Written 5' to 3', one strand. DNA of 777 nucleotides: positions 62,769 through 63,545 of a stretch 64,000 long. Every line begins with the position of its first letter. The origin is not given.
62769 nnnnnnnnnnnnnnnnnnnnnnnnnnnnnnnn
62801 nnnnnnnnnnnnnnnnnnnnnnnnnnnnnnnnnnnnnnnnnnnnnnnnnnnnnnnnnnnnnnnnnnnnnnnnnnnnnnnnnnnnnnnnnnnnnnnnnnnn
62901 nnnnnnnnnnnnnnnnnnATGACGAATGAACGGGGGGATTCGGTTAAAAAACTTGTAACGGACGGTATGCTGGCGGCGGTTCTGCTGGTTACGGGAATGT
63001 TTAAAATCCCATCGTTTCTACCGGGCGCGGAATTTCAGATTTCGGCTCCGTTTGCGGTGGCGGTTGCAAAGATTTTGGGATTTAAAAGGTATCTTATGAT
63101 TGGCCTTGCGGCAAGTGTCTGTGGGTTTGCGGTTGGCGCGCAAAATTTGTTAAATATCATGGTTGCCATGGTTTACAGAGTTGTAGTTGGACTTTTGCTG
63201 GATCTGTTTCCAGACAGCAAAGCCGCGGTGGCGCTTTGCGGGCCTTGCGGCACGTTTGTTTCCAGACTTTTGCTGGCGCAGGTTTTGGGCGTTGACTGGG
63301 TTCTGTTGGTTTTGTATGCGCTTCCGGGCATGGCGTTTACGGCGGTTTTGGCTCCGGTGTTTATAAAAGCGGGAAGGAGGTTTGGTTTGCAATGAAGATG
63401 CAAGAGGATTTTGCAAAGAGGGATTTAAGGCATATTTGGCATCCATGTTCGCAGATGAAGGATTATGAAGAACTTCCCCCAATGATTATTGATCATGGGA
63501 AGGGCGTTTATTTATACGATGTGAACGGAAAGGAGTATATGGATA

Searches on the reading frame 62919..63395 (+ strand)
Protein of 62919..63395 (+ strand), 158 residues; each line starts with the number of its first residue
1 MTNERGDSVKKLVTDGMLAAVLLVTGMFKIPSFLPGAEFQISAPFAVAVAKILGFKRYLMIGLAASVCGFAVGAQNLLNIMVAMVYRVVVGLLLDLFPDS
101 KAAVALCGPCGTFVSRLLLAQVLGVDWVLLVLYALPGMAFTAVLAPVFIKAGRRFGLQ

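Call 3: search_protein_families(library=pfam, proteins=[window:62919-63395:+], max_evalue=0.01)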
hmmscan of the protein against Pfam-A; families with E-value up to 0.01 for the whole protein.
window:62919-63395:+ (158 aa): 0 families

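Call 4: search_protein_families(library=ncbifam, proteins=[window:62919-63395:+], max_evalue=0.01)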
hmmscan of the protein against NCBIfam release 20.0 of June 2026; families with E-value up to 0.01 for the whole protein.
window:62919-63395:+ (158 aa): 0 families

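Call 24: search_protein_families(library=pfam, proteins=[window:62919-63395:+], max_evalue=10)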
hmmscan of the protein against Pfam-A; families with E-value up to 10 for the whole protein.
window:62919-63395:+ (158 aa): 0 families

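Call 25: search_protein_families(library=ncbifam, proteins=[window:62919-63395:+], max_evalue=10)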
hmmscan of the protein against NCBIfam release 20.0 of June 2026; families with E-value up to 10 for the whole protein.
window:62919-63395:+ (158 aa): 2 families
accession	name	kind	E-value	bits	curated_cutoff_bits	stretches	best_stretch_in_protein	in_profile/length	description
NF010182.0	PRK13661.1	equivalog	0.026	14.3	99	1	7-66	5-65/183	ECF-type riboflavin transporter substrate-binding protein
NF046054.1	memb_MPN527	equivalog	0.47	10.5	80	1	10-92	3-92/211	MPN527 family putative ECF transporter permease subunit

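Call 30: find_homologous_proteins(query=window:62919-63392:+, max_evalue=0.001)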
Query window:62919-63392:+ (158 aa): 23 proteins with E <= 0.001 among 994 candidates.
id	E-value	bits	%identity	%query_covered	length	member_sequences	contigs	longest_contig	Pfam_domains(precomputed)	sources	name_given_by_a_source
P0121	1.4e-91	322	99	100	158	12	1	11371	-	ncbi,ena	-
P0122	1.7e-61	225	66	99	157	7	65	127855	-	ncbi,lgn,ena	-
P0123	1.0e-58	216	66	97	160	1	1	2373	-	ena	-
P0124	1.2e-58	215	64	99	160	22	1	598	-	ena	-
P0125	2.6e-58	214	65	100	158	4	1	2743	-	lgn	-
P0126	3.2e-58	214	67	96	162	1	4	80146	-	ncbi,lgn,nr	ncbi:hypothetical protein D3Z50_12050 [Clostridiaceae bacterium]|nr:hypothetical protein [Clostridia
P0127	9.4e-58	213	67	96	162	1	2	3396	-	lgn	-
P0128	2.0e-57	212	66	96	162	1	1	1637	-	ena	-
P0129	2.3e-57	211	66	96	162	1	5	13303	-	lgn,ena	-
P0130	2.5e-57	211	66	96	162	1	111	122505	-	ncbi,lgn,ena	-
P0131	2.5e-57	211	66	96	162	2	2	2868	-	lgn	-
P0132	4.0e-57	211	66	96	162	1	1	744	-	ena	-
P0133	4.8e-57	210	64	96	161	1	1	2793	-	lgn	-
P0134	9.2e-56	206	64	96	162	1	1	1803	-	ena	-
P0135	2.1e-55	205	63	99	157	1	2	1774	-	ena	-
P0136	3.3e-54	201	60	97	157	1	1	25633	-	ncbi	-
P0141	1.4e-34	137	49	90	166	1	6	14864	-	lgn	-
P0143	1.7e-29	121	46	82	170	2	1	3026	-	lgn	-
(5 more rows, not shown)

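Call 31: find_encoding_contigs(protein=P0141, flank=6000, max_places=3)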
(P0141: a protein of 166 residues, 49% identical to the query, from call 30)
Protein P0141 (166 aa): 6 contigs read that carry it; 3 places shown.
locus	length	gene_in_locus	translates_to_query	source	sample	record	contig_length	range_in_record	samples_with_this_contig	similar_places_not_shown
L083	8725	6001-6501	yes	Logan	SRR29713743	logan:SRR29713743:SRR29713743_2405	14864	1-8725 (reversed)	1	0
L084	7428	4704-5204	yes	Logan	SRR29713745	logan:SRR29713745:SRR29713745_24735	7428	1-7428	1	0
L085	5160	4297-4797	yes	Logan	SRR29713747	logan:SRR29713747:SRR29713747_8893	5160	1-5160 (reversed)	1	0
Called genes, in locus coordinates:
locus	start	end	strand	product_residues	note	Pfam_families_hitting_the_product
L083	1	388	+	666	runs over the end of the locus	PF06874:FBPase_2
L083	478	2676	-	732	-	PF00990:GGDEF, PF00563:EAL, PF00989:PAS, PF08448:PAS_4 (weak), PF13426:PAS_9 (weak), PF08447:PAS_3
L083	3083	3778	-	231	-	-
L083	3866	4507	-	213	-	PF03358:FMN_red (weak), PF12682:Flavodoxin_4, PF12641:Flavodoxin_3 (faint)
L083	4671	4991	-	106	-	PF00893:Multi_Drug_Res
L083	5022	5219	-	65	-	-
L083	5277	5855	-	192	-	PF04366:Ysc84 (weak)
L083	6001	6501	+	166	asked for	-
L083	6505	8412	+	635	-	PF03744:BioW, PF00155:Aminotran_1_2, PF01053:Cys_Met_Meta_PP (weak)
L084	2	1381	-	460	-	?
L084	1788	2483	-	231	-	-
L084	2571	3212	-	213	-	PF03358:FMN_red (weak), PF02525:Flavodoxin_2 (faint), PF12682:Flavodoxin_4, PF12641:Flavodoxin_3 (faint)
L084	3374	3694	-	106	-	PF00893:Multi_Drug_Res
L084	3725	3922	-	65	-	-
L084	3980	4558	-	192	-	PF04366:Ysc84 (weak)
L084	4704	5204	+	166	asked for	-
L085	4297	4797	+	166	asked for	-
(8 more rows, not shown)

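Call 32: find_encoding_contigs(protein=P0130, flank=6000, max_places=2)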
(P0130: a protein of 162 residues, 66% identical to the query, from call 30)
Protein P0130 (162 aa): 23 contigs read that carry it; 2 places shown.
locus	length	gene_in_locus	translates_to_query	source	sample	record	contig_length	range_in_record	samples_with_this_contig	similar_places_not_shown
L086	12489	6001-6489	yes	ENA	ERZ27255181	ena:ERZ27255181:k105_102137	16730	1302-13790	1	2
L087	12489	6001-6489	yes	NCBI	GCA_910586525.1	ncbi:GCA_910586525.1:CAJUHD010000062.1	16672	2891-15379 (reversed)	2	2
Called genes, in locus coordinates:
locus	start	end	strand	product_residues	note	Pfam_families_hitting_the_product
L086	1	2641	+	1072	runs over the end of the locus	PF04313:HSDR_N, PF00270:DEAD, PF04851:ResIII, PF18766:SWI2_SNF2, PF22679:T1R_D3-like, PF12008:EcoR124_C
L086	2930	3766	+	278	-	PF14267:DUF4357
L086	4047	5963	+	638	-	PF03744:BioW, PF00155:Aminotran_1_2, PF00266:Aminotran_5 (weak), PF01053:Cys_Met_Meta_PP, PF00202:Aminotran_3 (weak)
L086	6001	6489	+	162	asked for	-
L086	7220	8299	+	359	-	PF00365:PFK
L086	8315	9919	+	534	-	PF13191:AAA_16 (faint), PF06068:TIP49 (faint), PF13177:DNA_pol3_delta2, PF00004:AAA, PF13401:AAA_22 (faint), PF22608:DNAX_ATPase_lid, PF12169:DNA_pol3_gamma3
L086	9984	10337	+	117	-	PF02575:YbaB_DNA_bd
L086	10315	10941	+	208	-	PF21176:RecR_HhH, PF02132:RecR_ZnF (weak), PF01751:Toprim, PF13662:Toprim_4, PF21175:RecR_C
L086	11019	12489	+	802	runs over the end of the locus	-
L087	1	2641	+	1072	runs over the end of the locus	PF04313:HSDR_N, PF00270:DEAD, PF04851:ResIII, PF18766:SWI2_SNF2, PF22679:T1R_D3-like, PF12008:EcoR124_C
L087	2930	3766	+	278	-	PF14267:DUF4357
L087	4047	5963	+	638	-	PF03744:BioW, PF00155:Aminotran_1_2, PF00266:Aminotran_5 (weak), PF01053:Cys_Met_Meta_PP, PF00202:Aminotran_3 (weak)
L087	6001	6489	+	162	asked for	-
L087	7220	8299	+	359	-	PF00365:PFK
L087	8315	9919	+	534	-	PF06068:TIP49 (faint), PF13177:DNA_pol3_delta2, PF00004:AAA, PF13401:AAA_22 (faint), PF22608:DNAX_ATPase_lid, PF12169:DNA_pol3_gamma3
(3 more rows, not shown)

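Call 33: find_encoding_contigs(protein=P0122, flank=6000, max_places=2)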
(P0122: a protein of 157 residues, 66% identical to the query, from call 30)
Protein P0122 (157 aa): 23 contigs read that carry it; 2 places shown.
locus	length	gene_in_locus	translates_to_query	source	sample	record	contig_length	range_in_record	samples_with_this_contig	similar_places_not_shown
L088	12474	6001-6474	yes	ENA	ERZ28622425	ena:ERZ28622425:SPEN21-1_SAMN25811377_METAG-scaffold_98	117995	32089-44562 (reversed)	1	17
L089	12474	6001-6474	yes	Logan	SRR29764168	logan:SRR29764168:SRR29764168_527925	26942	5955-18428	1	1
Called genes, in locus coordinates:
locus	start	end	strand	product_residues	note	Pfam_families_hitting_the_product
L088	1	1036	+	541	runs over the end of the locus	PF00118:Cpn60_TCP1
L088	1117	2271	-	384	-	PF14393:DUF4422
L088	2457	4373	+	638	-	PF03744:BioW, PF00155:Aminotran_1_2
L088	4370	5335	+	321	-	PF04055:Radical_SAM, PF06968:BATS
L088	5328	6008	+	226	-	PF01656:CbiA, PF13500:AAA_26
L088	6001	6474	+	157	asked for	-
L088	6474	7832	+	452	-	PF00202:Aminotran_3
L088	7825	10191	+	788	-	PF00270:DEAD (faint), PF06733:DEAD_2, PF13307:Helicase_C_2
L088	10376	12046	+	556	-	PF17201:Cache_3-Cache_2, PF17202:sCache_3_3, PF00672:HAMP, PF00015:MCPsignal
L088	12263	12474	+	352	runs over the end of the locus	-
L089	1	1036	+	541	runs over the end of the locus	PF00118:Cpn60_TCP1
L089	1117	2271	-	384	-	PF14393:DUF4422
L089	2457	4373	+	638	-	PF03744:BioW, PF00155:Aminotran_1_2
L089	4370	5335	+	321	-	PF04055:Radical_SAM, PF06968:BATS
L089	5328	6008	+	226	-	PF01656:CbiA, PF13500:AAA_26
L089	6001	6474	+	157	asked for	-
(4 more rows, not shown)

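Call 41: predict_structure(alignment_id=A2)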
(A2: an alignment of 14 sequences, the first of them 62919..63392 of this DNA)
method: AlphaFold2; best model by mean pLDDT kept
length: 158 residues; sequences in the alignment: 14
mean_pLDDT: 87.3   pTM: 0.81
mean pLDDT of the five models: 87.3, 86.2, 85.3, 84.3, 83.8
residues with pLDDT >= 90: 86; 70-90: 57; 50-70: 14; < 50: 1
segments of 3 or more residues with pLDDT < 50: none
pLDDT, mean of each block of 10 residues (from residue 1): 64 91 85 70 92 93 93 89 93 92 90 91 89 89 92 84
secondary structure, 60 per line:
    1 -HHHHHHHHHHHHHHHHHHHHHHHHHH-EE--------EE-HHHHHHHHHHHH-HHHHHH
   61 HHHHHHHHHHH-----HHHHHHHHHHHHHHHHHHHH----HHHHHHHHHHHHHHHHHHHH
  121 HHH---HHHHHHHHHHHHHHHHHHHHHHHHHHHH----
elements in order: H2-27 H42-53 H55-71 H77-96 H101-123 H127-154

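Call 44: fold_search(model_id=the predicted structure, library=pdb)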
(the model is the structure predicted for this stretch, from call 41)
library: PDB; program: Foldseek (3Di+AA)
matches with E <= 10: 155; with E <= 0.001: 1
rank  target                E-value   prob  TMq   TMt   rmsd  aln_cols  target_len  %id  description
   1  5kbw_B                7.7e-04  1.00  0.67  0.63   4.2       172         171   16  Crystal structure of TmRibU, the riboflavin-binding S subunit from the Thermotoga maritima ECF transporter (released 2016-06-29)
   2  5kbw_A                3.3e-03  1.00  0.64  0.61   4.4       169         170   16  Crystal structure of TmRibU, the riboflavin-binding S subunit from the Thermotoga maritima ECF transporter (released 2016-06-29)
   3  5kc4_E                3.3e-03  1.00  0.62  0.60   4.6       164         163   17  Structure of TmRibU, orthorhombic crystal form (released 2016-06-29)
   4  5kc0                  4.0e-03  1.00  0.61  0.59   4.6       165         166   14  Crystal structure of TmRibU, hexagonal crystal form (released 2016-06-29)
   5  4dve_C                5.1e-03  1.00  0.68  0.59   4.4       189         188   17  Crystal structure at 2.1 A of the S-component for biotin from an ECF-type ABC transporter (released 2012-08-29)
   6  4dve_A                6.8e-03  1.00  0.73  0.62   3.8       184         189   16  Crystal structure at 2.1 A of the S-component for biotin from an ECF-type ABC transporter (released 2012-08-29)
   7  4rfs_S                7.2e-03  1.00  0.65  0.56   4.6       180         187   18  Structure of a pantothenate energy coupling factor transporter (released 2014-12-24)
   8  4huq_S                1.0e-02  1.00  0.62  0.60   4.1       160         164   18  Crystal Structure of a transporter (released 2013-04-17)
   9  7nnt_C                1.1e-02  1.00  0.72  0.68   3.4       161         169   15  Cryo-EM structure of the folate-specific ECF transporter complex in DDM micelles (released 2021-08-18)
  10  3p5n_A                1.1e-02  1.00  0.65  0.62   4.2       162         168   18  Structure and mechanism of the S component of a bacterial ECF transporter (released 2010-11-03)
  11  5d0y_A                1.2e-02  1.00  0.66  0.67   3.7       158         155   15  Substrate bound S-component of folate ECF transporter (released 2016-04-06)
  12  3rlb_B                3.7e-02  1.00  0.58  0.53   5.3       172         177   22  Crystal structure at 2.0 A of the S-component for thiamin from an ECF-type ABC transporter (released 2011-06-29)
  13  4tkr_B                4.5e-02  1.00  0.64  0.57   4.7       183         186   11  Native-SAD phasing for ThiT from Listeria monocytogenes serovar. (released 2014-06-18)
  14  4muu_A                4.5e-02  1.00  0.56  0.51   5.6       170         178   22  Structure of ThiT with pyrithiamine bound (released 2014-09-17)
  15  5jsz_C                4.7e-02  1.00  0.69  0.67   3.6       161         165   15  Folate ECF transporter: apo state (released 2016-05-18)
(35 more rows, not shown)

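Call 53: find_encoding_contigs(protein=P0143, flank=5000, max_places=2)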
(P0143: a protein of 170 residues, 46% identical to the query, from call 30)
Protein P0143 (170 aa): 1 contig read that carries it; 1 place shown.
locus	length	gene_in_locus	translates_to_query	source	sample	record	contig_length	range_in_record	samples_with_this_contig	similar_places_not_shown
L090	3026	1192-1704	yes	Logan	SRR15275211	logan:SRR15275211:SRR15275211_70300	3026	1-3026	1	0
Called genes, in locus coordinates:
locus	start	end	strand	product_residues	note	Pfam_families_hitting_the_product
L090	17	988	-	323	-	PF08279:HTH_11, PF12802:MarR_2 (faint), PF03099:BPL_LplA_LipB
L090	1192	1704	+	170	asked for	-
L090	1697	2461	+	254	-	PF03744:BioW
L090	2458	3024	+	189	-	?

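Call 54: find_encoding_contigs(protein=P0126, flank=5000, max_places=2)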
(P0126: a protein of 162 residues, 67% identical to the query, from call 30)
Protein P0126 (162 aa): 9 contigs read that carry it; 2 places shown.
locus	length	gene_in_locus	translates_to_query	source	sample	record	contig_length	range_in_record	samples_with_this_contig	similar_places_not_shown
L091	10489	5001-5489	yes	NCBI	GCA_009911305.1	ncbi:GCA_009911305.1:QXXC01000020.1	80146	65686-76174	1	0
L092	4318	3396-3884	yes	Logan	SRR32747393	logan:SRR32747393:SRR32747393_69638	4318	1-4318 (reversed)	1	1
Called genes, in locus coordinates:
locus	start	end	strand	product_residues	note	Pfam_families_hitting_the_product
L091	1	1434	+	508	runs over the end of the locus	PF05958:tRNA_U5-meth_tr, PF02475:TRM5-TYW2_MTfase, PF03602:Cons_hypoth95 (weak), PF05175:MTS (weak), PF09445:Methyltransf_15 (weak), PF13649:Methyltransf_25 (weak), PF13847:Methyltransf_31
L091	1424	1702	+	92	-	-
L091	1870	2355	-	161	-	-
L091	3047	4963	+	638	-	PF03744:BioW, PF00155:Aminotran_1_2, PF00266:Aminotran_5 (weak), PF01053:Cys_Met_Meta_PP, PF00202:Aminotran_3 (weak)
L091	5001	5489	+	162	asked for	-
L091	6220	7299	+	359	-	PF00365:PFK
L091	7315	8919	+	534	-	PF13191:AAA_16 (faint), PF06068:TIP49 (faint), PF13177:DNA_pol3_delta2, PF00004:AAA, PF13401:AAA_22 (faint), PF22608:DNAX_ATPase_lid, PF12169:DNA_pol3_gamma3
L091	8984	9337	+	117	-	PF02575:YbaB_DNA_bd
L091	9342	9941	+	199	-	PF21176:RecR_HhH, PF02132:RecR_ZnF (weak), PF13662:Toprim_4, PF01751:Toprim, PF21175:RecR_C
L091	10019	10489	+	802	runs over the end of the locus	-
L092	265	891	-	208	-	-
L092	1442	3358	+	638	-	PF03744:BioW, PF00155:Aminotran_1_2, PF00266:Aminotran_5 (weak), PF01053:Cys_Met_Meta_PP, PF00202:Aminotran_3 (weak)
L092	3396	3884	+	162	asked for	-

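Call 55: find_encoding_contigs(protein=P0136, flank=5000, max_places=2)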
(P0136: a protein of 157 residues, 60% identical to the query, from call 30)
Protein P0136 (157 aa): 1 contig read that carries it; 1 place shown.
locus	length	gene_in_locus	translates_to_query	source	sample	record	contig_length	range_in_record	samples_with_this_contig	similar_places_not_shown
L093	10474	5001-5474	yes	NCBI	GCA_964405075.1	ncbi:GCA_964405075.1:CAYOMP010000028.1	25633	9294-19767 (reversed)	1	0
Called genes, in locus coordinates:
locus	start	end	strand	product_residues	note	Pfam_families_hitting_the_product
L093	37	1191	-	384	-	PF01757:Acyl_transf_3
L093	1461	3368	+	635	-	PF03744:BioW, PF00155:Aminotran_1_2, PF01053:Cys_Met_Meta_PP (weak)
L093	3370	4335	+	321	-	PF04055:Radical_SAM, PF06968:BATS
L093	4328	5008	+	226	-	PF01656:CbiA, PF13500:AAA_26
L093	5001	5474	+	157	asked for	-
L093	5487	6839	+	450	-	PF00202:Aminotran_3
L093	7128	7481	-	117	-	PF07784:DUF1622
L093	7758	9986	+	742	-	PF00553:CBM_2 (weak), PF00512:HisKA, PF02518:HATPase_c, PF00072:Response_reg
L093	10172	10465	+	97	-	-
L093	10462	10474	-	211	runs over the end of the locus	PF00436:SSB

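Call 56: search_protein_families(library=ncbifam, proteins=[L090:2458-3024:+, L090:1697-2461:+, L090:17-988:-], max_evalue=0.00001)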
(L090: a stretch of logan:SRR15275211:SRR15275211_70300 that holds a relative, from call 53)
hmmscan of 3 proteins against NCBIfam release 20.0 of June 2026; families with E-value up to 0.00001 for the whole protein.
L090:2458-3024:+ (189 aa): 11 families
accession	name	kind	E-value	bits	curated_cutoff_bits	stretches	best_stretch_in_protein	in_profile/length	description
TIGR01825.1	gly_Cac_T_rel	subfamily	5e-53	180.1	535.4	1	8-168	2-162/385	BioF/Kbl family PLP-dependent acyltransferase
TIGR00858.1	bioF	equivalog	8.9e-49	166.2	426.45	1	19-166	1-148/365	8-amino-7-oxononanoate synthase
NF005394.0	PRK06939.1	equivalog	3e-47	161.2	460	1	5-166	7-169/397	glycine C-acetyltransferase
NF047600.1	SerpalmtaseCFB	equivalog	7.1e-47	159.9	640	1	12-164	16-168/395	serine palmitoyltransferase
NF047599.1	SerpalmtaseBetaP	equivalog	2e-35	122.3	500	1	30-164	34-168/394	serine palmitoyltransferase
TIGR01822.1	2am3keto_CoA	equivalog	3.1e-35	121.8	493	1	6-165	4-164/393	glycine C-acetyltransferase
TIGR01821.1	5aminolev_synth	equivalog_domain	2.3e-34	118.9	338.55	1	6-165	6-173/402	5-aminolevulinate synthase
NF047603.1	SerpalmtaseAlphaP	equivalog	3.4e-27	95.1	670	1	32-163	38-169/399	serine palmitoyltransferase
NF005526.0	PRK07179.1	equivalog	4.8e-22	78.1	428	1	39-164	54-179/407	alpha-hydroxyketone-type quorum-sensing autoinducer synthase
NF004608.1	PRK05937.1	equivalog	2e-14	53.2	399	1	56-163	27-133/366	8-amino-7-oxononanoate synthase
NF005697.0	PRK07505.1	subfamily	2.1e-06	26.7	342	1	22-164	31-180/405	hypothetical protein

L090:1697-2461:+ (254 aa): 2 families
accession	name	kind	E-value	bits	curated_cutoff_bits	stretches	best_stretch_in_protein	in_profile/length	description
NF002360.0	PRK01322.1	equivalog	8.6e-85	284.1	226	1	12-250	4-241/243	6-carboxyhexanoate--CoA ligase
TIGR01204.1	bioW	equivalog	1.2e-65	221.3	193.55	1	20-248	2-231/232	6-carboxyhexanoate--CoA ligase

L090:17-988:- (323 aa): 12 families
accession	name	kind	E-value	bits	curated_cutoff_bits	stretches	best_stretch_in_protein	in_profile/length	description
NF008846.0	PRK11886.1-1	equivalog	6.7e-68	229.3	353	1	5-321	5-308/312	bifunctional biotin--[acetyl-CoA-carboxylase] ligase/biotin operon repressor BirA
NF008848.0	PRK11886.1-3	equivalog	7.6e-54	182.9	362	1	6-323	5-317/319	bifunctional biotin--[acetyl-CoA-carboxylase] ligase/biotin operon repressor BirA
NF008847.0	PRK11886.1-2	equivalog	2e-49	168.7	293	1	3-322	6-317/320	bifunctional biotin--[acetyl-CoA-carboxylase] ligase/biotin operon repressor BirA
TIGR00121.1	birA_ligase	equivalog_domain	6.6e-44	150.2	83.1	1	85-320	3-233/235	biotin--[acetyl-CoA-carboxylase] ligase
NF006206.0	PRK08330.1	equivalog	4e-39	134.4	311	1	86-323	15-242/243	biotin--protein ligase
NF008850.0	PRK11886.1-5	equivalog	8.3e-38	130.3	489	1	4-322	8-317/320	bifunctional biotin--[acetyl-CoA-carboxylase] ligase/biotin operon repressor BirA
NF008849.0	PRK11886.1-4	equivalog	1.9e-37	129.1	474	1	14-322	15-317/320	bifunctional biotin--[acetyl-CoA-carboxylase] ligase/biotin operon repressor BirA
NF004607.0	PRK05935.1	equivalog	2.5e-17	63.3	219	1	88-217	9-135/190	biotin--protein ligase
NF005405.0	PRK06955.1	equivalog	2.8e-17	62.8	312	1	63-219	14-177/300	biotin--[acetyl-CoA-carboxylase] ligase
TIGR00122.1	birA_repr_reg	equivalog_domain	1.1e-16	60.5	70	1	17-74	12-68/69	biotin operon repressor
NF009862.0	PRK13325.1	equivalog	6e-11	41.7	761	1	106-322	108-323/592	bifunctional biotin--[acetyl-CoA-carboxylase] ligase/type III pantothenate kinase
NF006294.0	PRK08477.1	equivalog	3.9e-10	39.5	179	1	85-218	7-134/214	biotin--[acetyl-CoA-carboxylase] ligase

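Call 61: find_homologous_proteins(query=A2, max_evalue=0.001)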
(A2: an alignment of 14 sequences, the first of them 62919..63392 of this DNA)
Query A2 (14 sequences) (158 aa, profile of the alignment): 721 proteins with E <= 0.001 among 8000 candidates; the best 120 are listed.
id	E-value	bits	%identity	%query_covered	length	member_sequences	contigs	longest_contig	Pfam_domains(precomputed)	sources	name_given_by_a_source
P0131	4.3e-79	282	66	96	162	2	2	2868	-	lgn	-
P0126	4.5e-79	282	67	96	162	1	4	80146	-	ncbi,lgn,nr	ncbi:hypothetical protein D3Z50_12050 [Clostridiaceae bacterium]|nr:hypothetical protein [Clostridia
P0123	6.0e-79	281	66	97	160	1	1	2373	-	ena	-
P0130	6.4e-79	281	66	96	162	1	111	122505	-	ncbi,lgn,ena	-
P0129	8.5e-79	281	66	96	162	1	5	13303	-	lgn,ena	-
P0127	1.5e-78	280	67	96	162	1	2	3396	-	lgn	-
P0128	2.1e-78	280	66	96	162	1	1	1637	-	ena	-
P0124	8.4e-78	278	64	99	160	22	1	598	-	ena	-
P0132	1.1e-77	277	66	96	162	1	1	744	-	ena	-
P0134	2.0e-77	276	64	96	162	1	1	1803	-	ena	-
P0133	1.5e-76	274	64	96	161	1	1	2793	-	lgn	-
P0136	3.6e-76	272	60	97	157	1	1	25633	-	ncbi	-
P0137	1.0e-75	271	60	97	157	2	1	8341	-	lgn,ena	-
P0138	1.4e-75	270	61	97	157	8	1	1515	-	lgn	-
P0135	7.7e-75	268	63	99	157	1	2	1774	-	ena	-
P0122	1.2e-73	264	66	99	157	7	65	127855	-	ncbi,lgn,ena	-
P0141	4.4e-61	223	49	90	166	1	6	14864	-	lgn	-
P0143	1.6e-59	218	46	82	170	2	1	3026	-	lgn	-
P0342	4.1e-52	194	38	98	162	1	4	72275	-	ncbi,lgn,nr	ncbi:MAG: hypothetical protein HFI75_06000 [Lachnospiraceae bacterium]|nr:hypothetical protein [Lach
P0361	8.0e-51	190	48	93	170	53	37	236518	-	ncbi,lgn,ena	-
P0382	8.8e-50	187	42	88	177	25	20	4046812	-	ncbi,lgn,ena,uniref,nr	ncbi:hypothetical protein ABEP17_17610 [Priestia flexa]|uniref:Uncharacterized protein n=1 Tax=Pries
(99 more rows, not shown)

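Call 62: find_encoding_contigs(protein=P0382, flank=5000, max_places=2)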
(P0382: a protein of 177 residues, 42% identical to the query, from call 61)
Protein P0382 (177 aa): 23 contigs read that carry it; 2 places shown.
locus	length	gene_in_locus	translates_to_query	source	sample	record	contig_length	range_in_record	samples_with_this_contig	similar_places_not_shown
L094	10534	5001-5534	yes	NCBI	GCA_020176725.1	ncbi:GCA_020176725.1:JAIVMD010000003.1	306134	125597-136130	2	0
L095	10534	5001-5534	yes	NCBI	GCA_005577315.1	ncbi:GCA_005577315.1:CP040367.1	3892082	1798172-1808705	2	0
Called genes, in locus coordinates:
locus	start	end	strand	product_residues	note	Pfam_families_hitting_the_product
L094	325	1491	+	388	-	PF00465:Fe-ADH, PF13685:Fe-ADH_2, PF25137:ADH_Fe_C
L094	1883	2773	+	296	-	PF00248:Aldo_ket_red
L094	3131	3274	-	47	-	PF04235:DUF418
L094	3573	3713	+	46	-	-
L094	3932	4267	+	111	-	PF00085:Thioredoxin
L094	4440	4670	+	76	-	PF04023:FeoA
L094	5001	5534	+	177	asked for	-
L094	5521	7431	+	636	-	PF03744:BioW, PF00155:Aminotran_1_2, PF01053:Cys_Met_Meta_PP (weak)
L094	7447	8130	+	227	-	PF01656:CbiA (weak), PF13500:AAA_26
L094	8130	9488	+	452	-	PF00202:Aminotran_3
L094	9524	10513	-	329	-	PF01699:Na_Ca_ex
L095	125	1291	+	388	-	PF00465:Fe-ADH, PF13685:Fe-ADH_2, PF25137:ADH_Fe_C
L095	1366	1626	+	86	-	-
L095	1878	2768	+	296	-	PF00248:Aldo_ket_red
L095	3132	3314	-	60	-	PF04235:DUF418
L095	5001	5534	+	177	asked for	-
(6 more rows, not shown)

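Call 63: find_encoding_contigs(protein=P0342, flank=5000, max_places=2)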
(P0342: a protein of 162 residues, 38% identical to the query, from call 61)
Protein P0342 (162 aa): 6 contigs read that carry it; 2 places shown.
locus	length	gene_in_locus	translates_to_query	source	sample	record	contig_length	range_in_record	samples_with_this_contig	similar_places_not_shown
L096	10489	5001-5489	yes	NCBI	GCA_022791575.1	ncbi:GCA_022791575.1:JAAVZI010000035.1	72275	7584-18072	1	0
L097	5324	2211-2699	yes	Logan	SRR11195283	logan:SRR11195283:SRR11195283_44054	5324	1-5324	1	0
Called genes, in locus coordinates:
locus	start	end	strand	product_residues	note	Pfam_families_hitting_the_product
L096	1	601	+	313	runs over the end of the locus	PF18941:DUF5688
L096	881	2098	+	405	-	PF06347:SH3_4 (faint), PF08239:SH3_3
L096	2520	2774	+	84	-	-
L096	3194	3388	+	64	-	-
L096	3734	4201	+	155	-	PF12802:MarR_2, PF01047:MarR, PF13412:HTH_24 (weak)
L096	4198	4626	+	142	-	PF01243:PNPOx_N, PF16242:Pyrid_ox_like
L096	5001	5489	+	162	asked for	-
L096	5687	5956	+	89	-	PF12636:DUF3781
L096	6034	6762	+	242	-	PF03744:BioW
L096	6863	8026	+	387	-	PF00155:Aminotran_1_2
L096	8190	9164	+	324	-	PF04055:Radical_SAM, PF06968:BATS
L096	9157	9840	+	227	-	PF01656:CbiA (weak), PF13500:AAA_26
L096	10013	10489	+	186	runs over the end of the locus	PF13305:TetR_C_33 (weak)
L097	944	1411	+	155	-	PF12802:MarR_2, PF01047:MarR, PF13412:HTH_24 (weak)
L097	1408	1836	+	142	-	PF01243:PNPOx_N, PF16242:Pyrid_ox_like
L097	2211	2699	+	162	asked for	-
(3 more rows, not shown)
